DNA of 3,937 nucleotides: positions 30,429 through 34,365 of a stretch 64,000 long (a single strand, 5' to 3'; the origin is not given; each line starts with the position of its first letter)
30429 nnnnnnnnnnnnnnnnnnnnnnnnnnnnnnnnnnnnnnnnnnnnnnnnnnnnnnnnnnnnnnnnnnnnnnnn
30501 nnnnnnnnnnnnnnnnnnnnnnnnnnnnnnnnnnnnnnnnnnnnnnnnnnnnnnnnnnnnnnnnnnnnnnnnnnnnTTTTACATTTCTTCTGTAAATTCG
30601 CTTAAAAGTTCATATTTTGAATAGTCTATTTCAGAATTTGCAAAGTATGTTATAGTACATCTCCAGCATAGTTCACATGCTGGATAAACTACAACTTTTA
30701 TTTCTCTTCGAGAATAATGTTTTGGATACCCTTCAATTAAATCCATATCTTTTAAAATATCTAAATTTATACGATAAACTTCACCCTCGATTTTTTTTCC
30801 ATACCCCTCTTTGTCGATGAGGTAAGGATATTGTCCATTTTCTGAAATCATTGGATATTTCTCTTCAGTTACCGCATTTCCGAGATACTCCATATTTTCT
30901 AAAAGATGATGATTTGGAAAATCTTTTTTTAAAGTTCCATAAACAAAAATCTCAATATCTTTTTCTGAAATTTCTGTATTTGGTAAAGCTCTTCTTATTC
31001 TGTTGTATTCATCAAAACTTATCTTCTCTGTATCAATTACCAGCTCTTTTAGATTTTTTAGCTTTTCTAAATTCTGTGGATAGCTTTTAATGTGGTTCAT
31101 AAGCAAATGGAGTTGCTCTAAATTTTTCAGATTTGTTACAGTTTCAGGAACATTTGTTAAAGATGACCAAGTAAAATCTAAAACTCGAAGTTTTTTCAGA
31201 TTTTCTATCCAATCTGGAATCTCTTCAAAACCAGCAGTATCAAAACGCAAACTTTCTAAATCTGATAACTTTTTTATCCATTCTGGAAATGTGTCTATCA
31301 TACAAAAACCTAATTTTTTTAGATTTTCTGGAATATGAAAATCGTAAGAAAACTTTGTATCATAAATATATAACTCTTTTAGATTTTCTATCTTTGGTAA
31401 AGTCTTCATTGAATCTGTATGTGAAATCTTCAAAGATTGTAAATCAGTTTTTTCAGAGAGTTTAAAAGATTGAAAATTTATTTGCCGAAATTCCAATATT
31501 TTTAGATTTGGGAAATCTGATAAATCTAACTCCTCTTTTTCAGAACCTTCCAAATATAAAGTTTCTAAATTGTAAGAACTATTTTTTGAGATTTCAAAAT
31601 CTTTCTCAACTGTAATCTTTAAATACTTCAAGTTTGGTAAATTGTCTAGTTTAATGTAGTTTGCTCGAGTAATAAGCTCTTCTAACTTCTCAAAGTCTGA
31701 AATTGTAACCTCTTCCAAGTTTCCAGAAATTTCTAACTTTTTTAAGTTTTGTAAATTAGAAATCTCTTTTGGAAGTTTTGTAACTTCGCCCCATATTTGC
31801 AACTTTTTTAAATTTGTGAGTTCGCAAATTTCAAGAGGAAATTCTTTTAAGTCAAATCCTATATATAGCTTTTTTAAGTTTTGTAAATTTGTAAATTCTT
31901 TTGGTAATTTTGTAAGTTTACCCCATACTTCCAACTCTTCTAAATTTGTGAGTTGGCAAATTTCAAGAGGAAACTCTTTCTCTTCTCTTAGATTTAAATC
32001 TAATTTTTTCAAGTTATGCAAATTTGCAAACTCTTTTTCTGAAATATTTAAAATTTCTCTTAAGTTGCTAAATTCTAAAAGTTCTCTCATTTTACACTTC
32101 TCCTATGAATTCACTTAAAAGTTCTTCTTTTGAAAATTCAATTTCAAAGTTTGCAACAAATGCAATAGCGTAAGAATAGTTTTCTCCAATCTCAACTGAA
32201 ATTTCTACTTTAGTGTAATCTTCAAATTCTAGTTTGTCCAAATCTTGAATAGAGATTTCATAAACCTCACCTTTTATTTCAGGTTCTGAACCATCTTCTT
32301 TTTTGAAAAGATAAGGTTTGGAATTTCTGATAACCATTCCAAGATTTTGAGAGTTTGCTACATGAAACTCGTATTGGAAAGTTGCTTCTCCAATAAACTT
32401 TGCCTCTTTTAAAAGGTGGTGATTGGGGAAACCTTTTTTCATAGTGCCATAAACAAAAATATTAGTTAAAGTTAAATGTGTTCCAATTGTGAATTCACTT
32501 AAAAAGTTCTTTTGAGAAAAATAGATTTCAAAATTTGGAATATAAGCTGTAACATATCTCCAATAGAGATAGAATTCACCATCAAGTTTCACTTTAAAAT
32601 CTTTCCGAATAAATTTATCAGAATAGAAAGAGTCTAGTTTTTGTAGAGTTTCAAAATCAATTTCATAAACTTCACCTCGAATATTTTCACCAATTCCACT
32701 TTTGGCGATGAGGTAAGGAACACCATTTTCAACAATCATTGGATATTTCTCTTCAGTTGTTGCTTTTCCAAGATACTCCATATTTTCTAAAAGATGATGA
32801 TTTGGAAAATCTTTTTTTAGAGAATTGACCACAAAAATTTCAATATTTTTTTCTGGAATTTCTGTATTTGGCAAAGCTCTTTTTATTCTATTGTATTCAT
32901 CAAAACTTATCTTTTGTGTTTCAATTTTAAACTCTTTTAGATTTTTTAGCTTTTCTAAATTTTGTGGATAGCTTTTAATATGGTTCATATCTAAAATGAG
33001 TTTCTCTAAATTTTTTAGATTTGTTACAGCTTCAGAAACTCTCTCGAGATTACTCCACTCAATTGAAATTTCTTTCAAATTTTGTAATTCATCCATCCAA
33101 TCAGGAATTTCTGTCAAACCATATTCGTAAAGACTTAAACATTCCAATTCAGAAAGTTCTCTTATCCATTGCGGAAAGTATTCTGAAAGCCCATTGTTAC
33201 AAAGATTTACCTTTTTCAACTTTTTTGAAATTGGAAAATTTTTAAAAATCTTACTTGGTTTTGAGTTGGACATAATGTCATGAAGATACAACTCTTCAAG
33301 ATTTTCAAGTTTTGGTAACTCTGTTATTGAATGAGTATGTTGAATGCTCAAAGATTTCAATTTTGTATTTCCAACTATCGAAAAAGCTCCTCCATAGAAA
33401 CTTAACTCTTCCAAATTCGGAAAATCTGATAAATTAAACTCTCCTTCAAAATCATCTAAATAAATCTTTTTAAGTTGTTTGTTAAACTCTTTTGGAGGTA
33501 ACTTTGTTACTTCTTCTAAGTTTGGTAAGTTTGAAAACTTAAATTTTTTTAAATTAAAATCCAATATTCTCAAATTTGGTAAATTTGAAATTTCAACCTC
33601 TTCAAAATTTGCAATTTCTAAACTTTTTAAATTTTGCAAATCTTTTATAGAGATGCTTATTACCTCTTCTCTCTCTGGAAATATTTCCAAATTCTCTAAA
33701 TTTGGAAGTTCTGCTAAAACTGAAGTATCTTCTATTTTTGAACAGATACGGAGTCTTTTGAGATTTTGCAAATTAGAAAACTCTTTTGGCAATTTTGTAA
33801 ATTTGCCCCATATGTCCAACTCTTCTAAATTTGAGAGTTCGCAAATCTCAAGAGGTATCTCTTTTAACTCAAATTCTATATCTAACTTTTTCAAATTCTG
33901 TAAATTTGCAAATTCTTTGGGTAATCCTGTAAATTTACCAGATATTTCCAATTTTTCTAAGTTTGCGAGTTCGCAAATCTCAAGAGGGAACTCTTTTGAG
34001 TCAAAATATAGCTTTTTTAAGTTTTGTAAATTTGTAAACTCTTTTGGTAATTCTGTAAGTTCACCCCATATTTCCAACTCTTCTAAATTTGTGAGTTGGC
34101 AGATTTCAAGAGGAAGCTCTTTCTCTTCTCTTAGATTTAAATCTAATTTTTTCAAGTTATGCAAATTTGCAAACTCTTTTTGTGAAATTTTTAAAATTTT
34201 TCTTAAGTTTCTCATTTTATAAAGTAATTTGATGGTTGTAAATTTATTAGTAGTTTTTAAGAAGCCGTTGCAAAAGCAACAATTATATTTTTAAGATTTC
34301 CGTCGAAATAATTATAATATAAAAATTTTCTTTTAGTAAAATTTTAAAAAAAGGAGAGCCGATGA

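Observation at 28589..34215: Four-gene operon of two LRR / gamma-glutamylcyclotransferase (AIG2-GGACT-like) fusion proteins plus two unknown proteins: candidate undescribed sensor-effector system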

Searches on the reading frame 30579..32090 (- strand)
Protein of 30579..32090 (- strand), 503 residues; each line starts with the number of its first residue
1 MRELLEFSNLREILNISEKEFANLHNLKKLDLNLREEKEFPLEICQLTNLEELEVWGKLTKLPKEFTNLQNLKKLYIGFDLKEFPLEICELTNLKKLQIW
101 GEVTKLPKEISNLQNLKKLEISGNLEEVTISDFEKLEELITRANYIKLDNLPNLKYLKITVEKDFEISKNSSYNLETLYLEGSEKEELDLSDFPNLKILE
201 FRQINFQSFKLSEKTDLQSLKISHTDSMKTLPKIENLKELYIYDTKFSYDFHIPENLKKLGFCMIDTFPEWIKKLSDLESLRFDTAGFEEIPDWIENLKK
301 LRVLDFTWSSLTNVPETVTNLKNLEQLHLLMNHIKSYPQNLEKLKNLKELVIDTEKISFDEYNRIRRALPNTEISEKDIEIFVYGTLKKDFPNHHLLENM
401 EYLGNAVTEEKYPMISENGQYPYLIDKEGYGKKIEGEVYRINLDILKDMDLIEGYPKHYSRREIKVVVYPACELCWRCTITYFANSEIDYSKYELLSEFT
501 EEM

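Call 3: search_protein_families(library=pfam, proteins=[window:30579-32090:-], max_evalue=0.01)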
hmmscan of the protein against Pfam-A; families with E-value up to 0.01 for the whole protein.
window:30579-32090:- (503 aa): 10 families
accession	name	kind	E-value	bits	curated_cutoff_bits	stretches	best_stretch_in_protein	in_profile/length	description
PF23598.1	LRR_14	-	3.5e-27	95.5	40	3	5-182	27-198/353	Leucine-rich repeat region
PF06094.17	GGACT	-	1.2e-21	78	22.8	1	381-484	1-102/120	Gamma-glutamyl cyclotransferase, AIG2-like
PF12799.13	LRR_4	-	9.1e-16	58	27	3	322-358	1-38/44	Leucine Rich repeats (2 copies)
PF25019.1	LRR_R13L1-DRL21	-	8.8e-10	39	27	0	297-353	70-125/127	R13L1/DRL21 LRRs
PF13855.12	LRR_8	-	1.6e-07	31.4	27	1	292-334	18-61/61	Leucine rich repeat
PF24758.1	LRR_At5g56370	-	1.1e-06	28.9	27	0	82-245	27-177/227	FBD-associated F-box protein At5g56370, LRR repeats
PF13306.12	LRR_5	-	5.5e-06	26.7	27.7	1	12-108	21-117/127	BspA type Leucine rich repeat region (6 copies)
PF21986.1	AH_C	-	6.3e-06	26.6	27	1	379-448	1-74/123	Allophanate hydrolase C-terminal domain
PF25013.1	LRR_Zer-1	-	2.2e-05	25.1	27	0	295-369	4-78/137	Zer-1-like, Leucine-rich repeats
PF23952.1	LRR_EndoS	-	3.1e-05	24.6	27.9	0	37-124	25-116/116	Endo-beta-N-acetylglucosaminidase EndoS LRR domain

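Call 4: search_protein_families(library=ncbifam, proteins=[window:30579-32090:-], max_evalue=0.01)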
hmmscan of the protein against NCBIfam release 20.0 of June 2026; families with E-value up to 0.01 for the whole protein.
window:30579-32090:- (503 aa): 4 families
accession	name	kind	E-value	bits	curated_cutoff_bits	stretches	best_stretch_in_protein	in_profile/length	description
NF041400.1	XopAE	equivalog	1.3e-23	83.7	600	2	216-352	20-168/478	type III secretion system effector XopAE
NF041351.1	XopL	equivalog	4.5e-21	75.1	500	4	260-341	58-140/497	type III secretion system leucine-rich repeat domain-containing effector XopL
NF041381.1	XopAC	subfamily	8.8e-21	74.1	450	2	263-353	76-168/451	XopAC/AvrAC family type III secretion system effector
NF047464.1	FibnectbindLIC11051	equivalog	1.7e-15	56.6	1000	2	265-358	546-640/685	LIC_11051 family fibronectin-binding protein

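Call 5: search_protein_families(library=padloc, proteins=[window:30579-32090:-], max_evalue=0.1)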
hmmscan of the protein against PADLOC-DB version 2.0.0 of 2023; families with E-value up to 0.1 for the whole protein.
window:30579-32090:- (503 aa): 0 families

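Call 6: search_protein_families(library=phrogs, proteins=[window:30579-32090:-], max_evalue=0.1)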
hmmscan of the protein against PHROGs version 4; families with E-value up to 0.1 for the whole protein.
window:30579-32090:- (503 aa): 5 families
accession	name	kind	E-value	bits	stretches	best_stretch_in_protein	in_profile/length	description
phrog_6688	-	unknown function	2.4e-34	120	2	81-374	385-678/681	-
phrog_2520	-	moron, auxiliary metabolic gene and host takeover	1.1e-18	68.6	1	376-469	8-103/166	gamma-glutamyl cyclotransferase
phrog_7816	-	unknown function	3.5e-07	29.9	1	109-232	103-229/739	-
phrog_21719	-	unknown function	0.016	14.7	0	287-357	53-119/554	-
phrog_33776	-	unknown function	0.035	15.6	0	430-450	56-76/102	-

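Call 107: search_dna_similar(query=window:30582-32090:-, collection=plasmids, mode=protein, max_evalue=0.00001, max_rows=15)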
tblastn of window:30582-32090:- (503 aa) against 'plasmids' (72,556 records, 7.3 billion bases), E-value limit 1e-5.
Records with a match: 48; places in all: 58; records where one place covers at least 80% of the query: 1.
Best place of each record, by identity: <60% 48.
By first word of the organism name: Leptospira 27; Ralstonia 5; Rhizobium 5; Aliarcobacter 3; Chondrinema 2; Streptantibioticus 2; Persicobacter 1; Nostoc 1; Sulfurimonas 1; Gemmatirosa 1.
By predicted mobility (MOB-suite, as given by PLSDB): non-mobilizable 44; mobilizable 3; conjugative 1.
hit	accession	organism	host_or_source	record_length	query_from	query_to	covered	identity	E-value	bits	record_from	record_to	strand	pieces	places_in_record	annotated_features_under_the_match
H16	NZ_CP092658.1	Leptospira kirschneri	Homo sapiens,blood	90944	35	439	81%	29.8%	8e-18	95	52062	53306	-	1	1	leucine-rich repeat domain-containing protein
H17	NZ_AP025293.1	Persicobacter psychrovividus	-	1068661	49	409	72%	27.8%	2e-8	65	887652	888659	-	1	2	none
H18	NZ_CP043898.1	Leptospira interrogans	Homo sapiens,cell culture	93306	43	338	59%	32.6%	1e-12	141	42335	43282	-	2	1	leucine-rich repeat domain-containing protein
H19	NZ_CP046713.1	Nostoc sp. ATCC 53789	-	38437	38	358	64%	30.0%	1e-17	150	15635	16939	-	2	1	leucine-rich repeat domain-containing protein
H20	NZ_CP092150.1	Leptospira interrogans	Homo sapiens,blood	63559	40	374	67%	28.2%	4e-14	83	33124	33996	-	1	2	leucine-rich repeat domain-containing protein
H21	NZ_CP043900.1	Leptospira interrogans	Homo sapiens,cell culture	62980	40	374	67%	28.2%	1e-11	75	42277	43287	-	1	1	leucine-rich repeat domain-containing protein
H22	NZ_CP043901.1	Leptospira interrogans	Homo sapiens,cell culture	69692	40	374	67%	28.2%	1e-11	75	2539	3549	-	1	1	leucine-rich repeat domain-containing protein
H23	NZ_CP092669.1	Leptospira interrogans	Homo sapiens,blood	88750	40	374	67%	28.0%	7e-13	79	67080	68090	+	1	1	leucine-rich repeat domain-containing protein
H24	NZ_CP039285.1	Leptospira interrogans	Homo sapiens,blood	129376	40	374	67%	28.0%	1e-11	75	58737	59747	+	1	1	leucine-rich repeat domain-containing protein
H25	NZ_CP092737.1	Leptospira interrogans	Homo sapiens,blood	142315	40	374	67%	28.0%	1e-11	75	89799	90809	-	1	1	leucine-rich repeat domain-containing protein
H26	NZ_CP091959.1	Leptospira noguchii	Bos taurus,Cell culture,urine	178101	38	338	60%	31.0%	4e-17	93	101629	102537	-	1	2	leucine-rich repeat domain-containing protein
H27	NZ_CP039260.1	Leptospira interrogans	Homo sapiens,blood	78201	58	374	63%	29.3%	2e-9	68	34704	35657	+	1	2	leucine-rich repeat domain-containing protein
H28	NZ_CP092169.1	Leptospira interrogans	Homo sapiens,blood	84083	58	374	63%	29.3%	2e-9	68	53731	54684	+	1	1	leucine-rich repeat domain-containing protein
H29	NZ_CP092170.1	Leptospira interrogans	Homo sapiens,blood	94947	58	374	63%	29.3%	2e-9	68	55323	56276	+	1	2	leucine-rich repeat domain-containing protein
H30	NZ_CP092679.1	Leptospira interrogans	Homo sapiens,blood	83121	58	374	63%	29.3%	2e-9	68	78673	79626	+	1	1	leucine-rich repeat domain-containing protein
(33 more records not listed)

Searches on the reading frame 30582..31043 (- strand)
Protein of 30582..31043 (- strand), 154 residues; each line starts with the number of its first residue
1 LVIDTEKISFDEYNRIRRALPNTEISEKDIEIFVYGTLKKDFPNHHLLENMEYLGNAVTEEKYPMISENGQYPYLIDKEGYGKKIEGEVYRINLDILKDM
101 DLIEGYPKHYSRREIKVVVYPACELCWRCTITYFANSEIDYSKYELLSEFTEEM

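Call 8: search_solved_structures(query=window:30582-30983:-, max_evalue=1, show_alignments=3)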
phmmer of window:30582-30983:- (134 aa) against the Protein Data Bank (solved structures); distinct sequences matched with E-value up to 1: 10.
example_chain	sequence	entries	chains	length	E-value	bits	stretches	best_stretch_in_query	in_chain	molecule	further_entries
3jub_A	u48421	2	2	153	5.2e-10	42.8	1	12-98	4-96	AIG2-like domain-containing protein 1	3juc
3jud_A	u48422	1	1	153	1.4e-09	41.4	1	12-98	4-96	AIG2-like domain-containing protein 1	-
1vkb_A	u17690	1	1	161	1.7e-09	41.1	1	11-99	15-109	hypothetical protein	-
2kl2_A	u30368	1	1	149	1.8e-09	41.1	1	11-99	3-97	AIG2-like domain-containing protein 1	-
1xhs_A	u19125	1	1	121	9.5e-06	29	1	11-97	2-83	Hypothetical UPF0131 protein ytfP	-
1v30_A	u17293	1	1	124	0.00056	23.3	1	6-84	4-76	Hypothetical UPF0131 protein PH0828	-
2qik_A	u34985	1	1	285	0.004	20.5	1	12-89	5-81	UPF0131 protein ykqA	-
3fau_A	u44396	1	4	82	0.35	14.2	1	23-78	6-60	NEDD4-binding protein 2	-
2d9i_A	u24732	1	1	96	0.45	13.9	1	21-78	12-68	NEDD4-binding protein 2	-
2vkc_A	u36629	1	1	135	0.88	12.9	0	21-78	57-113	NEDD4-BINDING PROTEIN 2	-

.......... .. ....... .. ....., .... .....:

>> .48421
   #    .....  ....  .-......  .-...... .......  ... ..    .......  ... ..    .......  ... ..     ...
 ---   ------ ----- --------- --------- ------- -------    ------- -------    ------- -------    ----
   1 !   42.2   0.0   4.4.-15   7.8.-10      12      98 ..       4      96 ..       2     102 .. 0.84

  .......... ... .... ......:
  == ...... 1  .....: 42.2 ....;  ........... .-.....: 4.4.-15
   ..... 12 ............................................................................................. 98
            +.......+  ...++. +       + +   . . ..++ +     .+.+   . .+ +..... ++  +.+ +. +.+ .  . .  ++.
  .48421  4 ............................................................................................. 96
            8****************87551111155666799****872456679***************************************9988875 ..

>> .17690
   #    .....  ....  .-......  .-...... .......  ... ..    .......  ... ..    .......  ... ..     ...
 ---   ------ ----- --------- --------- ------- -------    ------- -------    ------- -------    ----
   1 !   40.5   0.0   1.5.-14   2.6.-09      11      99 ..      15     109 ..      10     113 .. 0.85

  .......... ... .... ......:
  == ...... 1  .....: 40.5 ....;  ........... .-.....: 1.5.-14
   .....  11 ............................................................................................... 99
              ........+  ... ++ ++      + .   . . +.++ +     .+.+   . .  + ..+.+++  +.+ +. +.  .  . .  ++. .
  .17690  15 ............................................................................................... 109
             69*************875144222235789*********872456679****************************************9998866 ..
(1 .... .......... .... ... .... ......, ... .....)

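Call 29: find_homologous_proteins(query=window:30582-31043:-, max_evalue=0.00001)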
Query window:30582-31043:- (154 aa): 3 proteins with E <= 0.00001 among 22 candidates.
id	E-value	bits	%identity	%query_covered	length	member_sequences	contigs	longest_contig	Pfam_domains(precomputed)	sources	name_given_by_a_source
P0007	1.1e-10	60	42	48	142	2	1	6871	PF06094.18,PF21986.2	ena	-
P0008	3.4e-10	58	40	56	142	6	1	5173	PF06094.18,PF21986.2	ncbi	-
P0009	5.3e-9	54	42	56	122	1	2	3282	PF06094.18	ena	-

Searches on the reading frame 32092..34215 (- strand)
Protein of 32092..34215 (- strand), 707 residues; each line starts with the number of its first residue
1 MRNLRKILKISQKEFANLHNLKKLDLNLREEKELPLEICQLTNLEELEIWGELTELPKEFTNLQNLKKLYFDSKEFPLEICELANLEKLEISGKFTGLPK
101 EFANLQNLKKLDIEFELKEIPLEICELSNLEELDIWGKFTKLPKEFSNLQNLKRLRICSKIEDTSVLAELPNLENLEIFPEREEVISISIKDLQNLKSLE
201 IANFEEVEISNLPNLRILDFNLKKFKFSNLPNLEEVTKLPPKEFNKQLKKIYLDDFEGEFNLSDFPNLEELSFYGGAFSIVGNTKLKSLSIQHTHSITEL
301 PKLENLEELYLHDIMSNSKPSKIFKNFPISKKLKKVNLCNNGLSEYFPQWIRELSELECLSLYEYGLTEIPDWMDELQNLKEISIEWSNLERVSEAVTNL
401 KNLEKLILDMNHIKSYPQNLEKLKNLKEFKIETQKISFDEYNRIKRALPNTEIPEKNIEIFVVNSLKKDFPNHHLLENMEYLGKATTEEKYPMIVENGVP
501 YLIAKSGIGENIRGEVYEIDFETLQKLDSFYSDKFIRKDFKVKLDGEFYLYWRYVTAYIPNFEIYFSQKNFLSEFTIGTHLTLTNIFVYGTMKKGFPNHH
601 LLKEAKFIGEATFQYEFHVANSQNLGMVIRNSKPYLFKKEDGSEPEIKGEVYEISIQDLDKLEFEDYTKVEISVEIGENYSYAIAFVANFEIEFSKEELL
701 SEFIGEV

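Call 3: search_protein_families(library=pfam, proteins=[window:32092-34215:-], max_evalue=0.01)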
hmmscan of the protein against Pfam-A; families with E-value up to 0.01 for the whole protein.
window:32092-34215:- (707 aa): 9 families
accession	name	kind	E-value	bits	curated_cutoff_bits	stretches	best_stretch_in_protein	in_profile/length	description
PF23598.1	LRR_14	-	8.5e-36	123.9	40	4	80-232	43-207/353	Leucine-rich repeat region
PF06094.17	GGACT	-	1.7e-27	96.8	22.8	2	461-556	2-102/120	Gamma-glutamyl cyclotransferase, AIG2-like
PF12799.13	LRR_4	-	3.9e-23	81.4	27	2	129-168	2-43/44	Leucine Rich repeats (2 copies)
PF13855.12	LRR_8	-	1.8e-11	44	27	1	332-389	2-60/61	Leucine rich repeat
PF21986.1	AH_C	-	5.9e-10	39.6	27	2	458-527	1-75/123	Allophanate hydrolase C-terminal domain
PF25013.1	LRR_Zer-1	-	8.5e-06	26.4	27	0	374-448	4-78/137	Zer-1-like, Leucine-rich repeats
PF13306.12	LRR_5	-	2e-05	24.9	27.7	2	40-152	9-126/127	BspA type Leucine rich repeat region (6 copies)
PF23952.1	LRR_EndoS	-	4.1e-05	24.2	27.9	0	119-203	27-115/116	Endo-beta-N-acetylglucosaminidase EndoS LRR domain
PF24758.1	LRR_At5g56370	-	0.0054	16.9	27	0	104-218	12-134/227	FBD-associated F-box protein At5g56370, LRR repeats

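Call 4: search_protein_families(library=ncbifam, proteins=[window:32092-34215:-], max_evalue=0.01)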
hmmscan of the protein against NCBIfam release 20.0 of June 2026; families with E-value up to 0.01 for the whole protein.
window:32092-34215:- (707 aa): 5 families
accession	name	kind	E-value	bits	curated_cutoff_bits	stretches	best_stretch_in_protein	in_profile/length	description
NF041400.1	XopAE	equivalog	3.8e-29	101.9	600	3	16-172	16-186/478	type III secretion system effector XopAE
NF041351.1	XopL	equivalog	3.4e-21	75.6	500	3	354-431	152-230/497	type III secretion system leucine-rich repeat domain-containing effector XopL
NF041381.1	XopAC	subfamily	8.4e-19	67.6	450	2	326-433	61-169/451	XopAC/AvrAC family type III secretion system effector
NF047464.1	FibnectbindLIC11051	equivalog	2.2e-17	62.8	1000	2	9-353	317-648/685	LIC_11051 family fibronectin-binding protein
NF033189.1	internalin_A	exception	6.4e-09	34.7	1600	1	101-240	158-297/799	class 1 internalin InlA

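Call 5: search_protein_families(library=padloc, proteins=[window:32092-34215:-], max_evalue=0.1)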
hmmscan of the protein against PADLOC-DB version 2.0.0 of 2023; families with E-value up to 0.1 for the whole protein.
window:32092-34215:- (707 aa): 0 families

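Call 6: search_protein_families(library=phrogs, proteins=[window:32092-34215:-], max_evalue=0.1)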
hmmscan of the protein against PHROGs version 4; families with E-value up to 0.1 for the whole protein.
window:32092-34215:- (707 aa): 4 families
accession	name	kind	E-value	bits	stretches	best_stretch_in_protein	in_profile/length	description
phrog_6688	-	unknown function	2.9e-43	149.5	2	12-232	366-597/681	-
phrog_2520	-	moron, auxiliary metabolic gene and host takeover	3.8e-18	66.8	2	585-688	12-115/166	gamma-glutamyl cyclotransferase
phrog_1855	-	moron, auxiliary metabolic gene and host takeover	0.0098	17.2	0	83-124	3-44/114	DdrA-like anti-restriction protein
phrog_33776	-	unknown function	0.077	14.5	0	398-447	25-70/102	-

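Call 78: list_cluster_members(proteins=[window:32095-34215:-, window:30582-32090:-, window:29263-30576:-, window:28592-29281:-])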
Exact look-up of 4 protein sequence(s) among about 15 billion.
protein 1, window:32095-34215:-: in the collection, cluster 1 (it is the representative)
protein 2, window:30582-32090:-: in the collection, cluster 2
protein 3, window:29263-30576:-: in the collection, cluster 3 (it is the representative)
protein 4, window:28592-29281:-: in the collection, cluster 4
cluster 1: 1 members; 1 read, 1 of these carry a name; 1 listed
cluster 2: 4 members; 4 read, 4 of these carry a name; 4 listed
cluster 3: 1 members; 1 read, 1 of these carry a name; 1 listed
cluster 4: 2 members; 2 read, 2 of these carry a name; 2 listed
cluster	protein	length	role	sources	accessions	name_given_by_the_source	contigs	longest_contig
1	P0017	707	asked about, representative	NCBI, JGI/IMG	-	gamma-glutamylcyclotransferase (GGCT)/AIG2-like uncharacterized protein YtfP/Leucine-rich ...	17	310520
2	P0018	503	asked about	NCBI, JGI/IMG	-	gamma-glutamylcyclotransferase (GGCT)/AIG2-like uncharacterized protein YtfP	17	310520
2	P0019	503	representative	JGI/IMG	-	gamma-glutamylcyclotransferase (GGCT)/AIG2-like uncharacterized protein YtfP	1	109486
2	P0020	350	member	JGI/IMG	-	gamma-glutamylcyclotransferase (GGCT)/AIG2-like uncharacterized protein YtfP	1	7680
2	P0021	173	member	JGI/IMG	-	gamma-glutamylcyclotransferase (GGCT)/AIG2-like uncharacterized protein YtfP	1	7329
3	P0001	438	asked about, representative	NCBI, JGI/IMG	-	hypothetical protein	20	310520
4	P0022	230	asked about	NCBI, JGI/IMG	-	hypothetical protein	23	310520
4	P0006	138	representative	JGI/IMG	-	hypothetical protein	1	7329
